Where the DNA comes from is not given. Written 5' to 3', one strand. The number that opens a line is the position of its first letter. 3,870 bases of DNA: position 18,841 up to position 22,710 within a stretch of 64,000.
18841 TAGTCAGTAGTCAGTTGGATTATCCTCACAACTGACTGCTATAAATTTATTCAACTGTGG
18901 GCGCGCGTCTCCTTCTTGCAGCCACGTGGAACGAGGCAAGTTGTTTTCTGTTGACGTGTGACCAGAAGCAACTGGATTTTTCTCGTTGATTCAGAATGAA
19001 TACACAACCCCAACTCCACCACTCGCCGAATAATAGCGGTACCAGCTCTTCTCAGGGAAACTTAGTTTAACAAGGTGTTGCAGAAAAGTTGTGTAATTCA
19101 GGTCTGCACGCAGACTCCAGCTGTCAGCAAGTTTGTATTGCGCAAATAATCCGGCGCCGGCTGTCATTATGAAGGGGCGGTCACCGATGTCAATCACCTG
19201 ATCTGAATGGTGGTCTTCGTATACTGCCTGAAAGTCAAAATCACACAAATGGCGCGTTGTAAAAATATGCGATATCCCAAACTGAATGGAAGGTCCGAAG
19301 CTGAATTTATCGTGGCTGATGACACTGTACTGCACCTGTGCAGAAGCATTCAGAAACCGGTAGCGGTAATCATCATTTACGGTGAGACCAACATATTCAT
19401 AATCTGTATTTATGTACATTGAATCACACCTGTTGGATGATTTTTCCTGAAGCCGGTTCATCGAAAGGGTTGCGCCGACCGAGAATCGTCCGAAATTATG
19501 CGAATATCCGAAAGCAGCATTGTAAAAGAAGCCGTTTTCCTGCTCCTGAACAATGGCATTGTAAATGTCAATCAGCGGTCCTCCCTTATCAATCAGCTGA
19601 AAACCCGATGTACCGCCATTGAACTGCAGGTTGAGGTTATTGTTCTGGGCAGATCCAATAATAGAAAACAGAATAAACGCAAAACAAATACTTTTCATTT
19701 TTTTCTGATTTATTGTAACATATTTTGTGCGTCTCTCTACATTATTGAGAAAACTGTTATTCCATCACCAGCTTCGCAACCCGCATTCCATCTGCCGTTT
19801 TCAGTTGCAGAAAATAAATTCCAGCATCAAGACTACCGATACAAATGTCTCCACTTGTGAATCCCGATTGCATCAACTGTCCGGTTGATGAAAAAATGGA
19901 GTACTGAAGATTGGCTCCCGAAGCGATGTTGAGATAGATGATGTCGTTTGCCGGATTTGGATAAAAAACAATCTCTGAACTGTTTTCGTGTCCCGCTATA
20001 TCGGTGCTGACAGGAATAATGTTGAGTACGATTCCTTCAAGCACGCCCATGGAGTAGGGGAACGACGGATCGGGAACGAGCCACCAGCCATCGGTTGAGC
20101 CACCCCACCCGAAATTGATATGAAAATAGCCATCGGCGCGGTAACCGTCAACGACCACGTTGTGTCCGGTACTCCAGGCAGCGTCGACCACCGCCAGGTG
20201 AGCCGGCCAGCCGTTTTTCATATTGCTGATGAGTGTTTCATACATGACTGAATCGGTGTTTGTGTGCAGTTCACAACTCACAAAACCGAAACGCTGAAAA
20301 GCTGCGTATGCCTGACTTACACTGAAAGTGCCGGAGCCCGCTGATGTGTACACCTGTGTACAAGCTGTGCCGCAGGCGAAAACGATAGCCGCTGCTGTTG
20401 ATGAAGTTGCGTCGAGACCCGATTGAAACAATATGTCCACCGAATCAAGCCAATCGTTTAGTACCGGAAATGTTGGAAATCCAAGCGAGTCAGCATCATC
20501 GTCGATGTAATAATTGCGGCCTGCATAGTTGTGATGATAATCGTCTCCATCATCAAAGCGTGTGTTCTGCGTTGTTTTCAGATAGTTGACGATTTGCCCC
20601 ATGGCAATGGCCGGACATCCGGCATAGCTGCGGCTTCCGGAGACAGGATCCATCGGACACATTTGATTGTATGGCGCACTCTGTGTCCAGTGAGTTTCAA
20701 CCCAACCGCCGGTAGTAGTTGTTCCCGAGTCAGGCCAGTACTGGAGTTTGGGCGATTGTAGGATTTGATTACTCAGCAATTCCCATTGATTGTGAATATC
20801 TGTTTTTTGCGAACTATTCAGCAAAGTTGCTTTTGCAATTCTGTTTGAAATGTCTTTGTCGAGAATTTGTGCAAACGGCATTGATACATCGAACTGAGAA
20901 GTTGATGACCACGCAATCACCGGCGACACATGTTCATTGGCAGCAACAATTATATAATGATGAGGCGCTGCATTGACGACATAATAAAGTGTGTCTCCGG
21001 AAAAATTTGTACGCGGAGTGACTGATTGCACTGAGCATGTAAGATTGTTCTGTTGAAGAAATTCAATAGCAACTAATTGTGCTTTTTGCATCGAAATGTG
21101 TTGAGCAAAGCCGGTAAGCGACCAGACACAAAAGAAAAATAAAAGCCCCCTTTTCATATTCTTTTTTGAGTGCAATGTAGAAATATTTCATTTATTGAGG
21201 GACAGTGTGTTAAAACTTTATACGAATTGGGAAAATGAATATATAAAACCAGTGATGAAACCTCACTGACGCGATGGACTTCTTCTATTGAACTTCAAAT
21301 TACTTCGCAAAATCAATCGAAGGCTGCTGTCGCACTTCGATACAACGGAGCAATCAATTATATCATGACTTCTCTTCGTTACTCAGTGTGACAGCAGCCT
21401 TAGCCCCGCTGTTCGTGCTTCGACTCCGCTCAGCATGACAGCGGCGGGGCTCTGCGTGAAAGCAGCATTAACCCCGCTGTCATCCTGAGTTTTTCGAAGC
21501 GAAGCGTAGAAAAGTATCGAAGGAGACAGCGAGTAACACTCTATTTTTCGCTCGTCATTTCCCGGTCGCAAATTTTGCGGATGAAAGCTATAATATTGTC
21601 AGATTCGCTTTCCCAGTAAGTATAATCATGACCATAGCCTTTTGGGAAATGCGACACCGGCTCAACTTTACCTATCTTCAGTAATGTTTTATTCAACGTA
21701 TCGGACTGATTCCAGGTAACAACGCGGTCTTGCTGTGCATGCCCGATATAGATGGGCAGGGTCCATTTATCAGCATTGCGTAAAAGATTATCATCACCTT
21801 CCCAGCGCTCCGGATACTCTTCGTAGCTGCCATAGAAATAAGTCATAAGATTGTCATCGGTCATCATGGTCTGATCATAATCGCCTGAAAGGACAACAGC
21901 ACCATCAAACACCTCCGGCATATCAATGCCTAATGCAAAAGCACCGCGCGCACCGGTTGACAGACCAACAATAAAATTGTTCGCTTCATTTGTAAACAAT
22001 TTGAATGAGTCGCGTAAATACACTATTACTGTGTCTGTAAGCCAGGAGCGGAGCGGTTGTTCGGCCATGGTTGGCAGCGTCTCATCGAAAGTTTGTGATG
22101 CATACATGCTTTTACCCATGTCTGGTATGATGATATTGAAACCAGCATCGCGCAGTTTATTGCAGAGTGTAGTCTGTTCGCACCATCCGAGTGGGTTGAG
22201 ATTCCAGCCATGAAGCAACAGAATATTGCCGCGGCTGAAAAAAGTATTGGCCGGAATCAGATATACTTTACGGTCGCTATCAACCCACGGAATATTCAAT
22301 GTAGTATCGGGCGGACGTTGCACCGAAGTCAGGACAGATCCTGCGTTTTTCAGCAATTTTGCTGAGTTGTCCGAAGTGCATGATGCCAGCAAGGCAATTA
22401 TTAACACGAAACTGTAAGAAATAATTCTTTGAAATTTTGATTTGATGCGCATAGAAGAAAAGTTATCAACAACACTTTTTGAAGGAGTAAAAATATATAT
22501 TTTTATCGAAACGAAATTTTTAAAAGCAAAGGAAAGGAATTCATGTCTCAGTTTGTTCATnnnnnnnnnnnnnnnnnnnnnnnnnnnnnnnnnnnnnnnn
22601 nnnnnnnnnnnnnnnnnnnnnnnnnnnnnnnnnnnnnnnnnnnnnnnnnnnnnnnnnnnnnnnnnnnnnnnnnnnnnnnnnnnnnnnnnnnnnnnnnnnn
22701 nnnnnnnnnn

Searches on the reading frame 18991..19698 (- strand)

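Call 81: search_protein_families(library=pfam, proteins=[window:18991-19698:-], max_evalue=0.0001)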
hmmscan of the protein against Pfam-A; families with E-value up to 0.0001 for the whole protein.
window:18991-19698:- (235 aa): 2 families
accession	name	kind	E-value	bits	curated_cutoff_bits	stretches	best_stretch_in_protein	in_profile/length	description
PF13505.12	OMP_b-brl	-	1.6e-05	25.5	28.7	1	50-235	38-175/175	Outer membrane protein beta-barrel domain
PF06629.18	MipA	-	7.4e-05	23.4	24.2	0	179-235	169-221/221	MltA-interacting protein MipA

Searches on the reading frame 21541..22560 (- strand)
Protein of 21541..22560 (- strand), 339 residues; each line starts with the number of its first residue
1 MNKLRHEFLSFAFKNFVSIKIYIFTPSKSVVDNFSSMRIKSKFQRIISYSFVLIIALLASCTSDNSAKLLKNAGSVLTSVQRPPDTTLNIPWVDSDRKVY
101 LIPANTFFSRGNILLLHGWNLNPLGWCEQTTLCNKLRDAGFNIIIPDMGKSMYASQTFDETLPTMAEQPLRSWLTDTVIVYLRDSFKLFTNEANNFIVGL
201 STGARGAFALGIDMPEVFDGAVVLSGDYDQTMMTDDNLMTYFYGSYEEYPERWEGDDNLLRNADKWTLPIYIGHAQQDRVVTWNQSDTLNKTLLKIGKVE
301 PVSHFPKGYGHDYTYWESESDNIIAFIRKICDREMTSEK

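Call 80: search_protein_families(library=pfam, proteins=[window:21541-22560:-], max_evalue=0.0001)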
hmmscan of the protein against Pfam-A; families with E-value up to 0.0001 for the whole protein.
window:21541-22560:- (339 aa): 5 families
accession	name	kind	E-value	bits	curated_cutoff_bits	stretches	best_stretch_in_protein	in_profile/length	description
PF00561.26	Abhydrolase_1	-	5.5e-06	26.7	25.8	0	113-239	3-120/245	alpha/beta hydrolase fold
PF00326.27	Peptidase_S9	-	7.1e-06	26.1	22.6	1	136-311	10-187/213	Prolyl oligopeptidase family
PF12146.15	Hydrolase_4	-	2.2e-05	24.3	27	0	255-292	179-216/239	Serine aminopeptidase, S33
PF01738.24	DLH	-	3e-05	24.1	21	0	131-313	32-188/217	Dienelactone hydrolase family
PF00756.26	Esterase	-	8.2e-05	22.9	22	0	168-287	92-203/251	Putative esterase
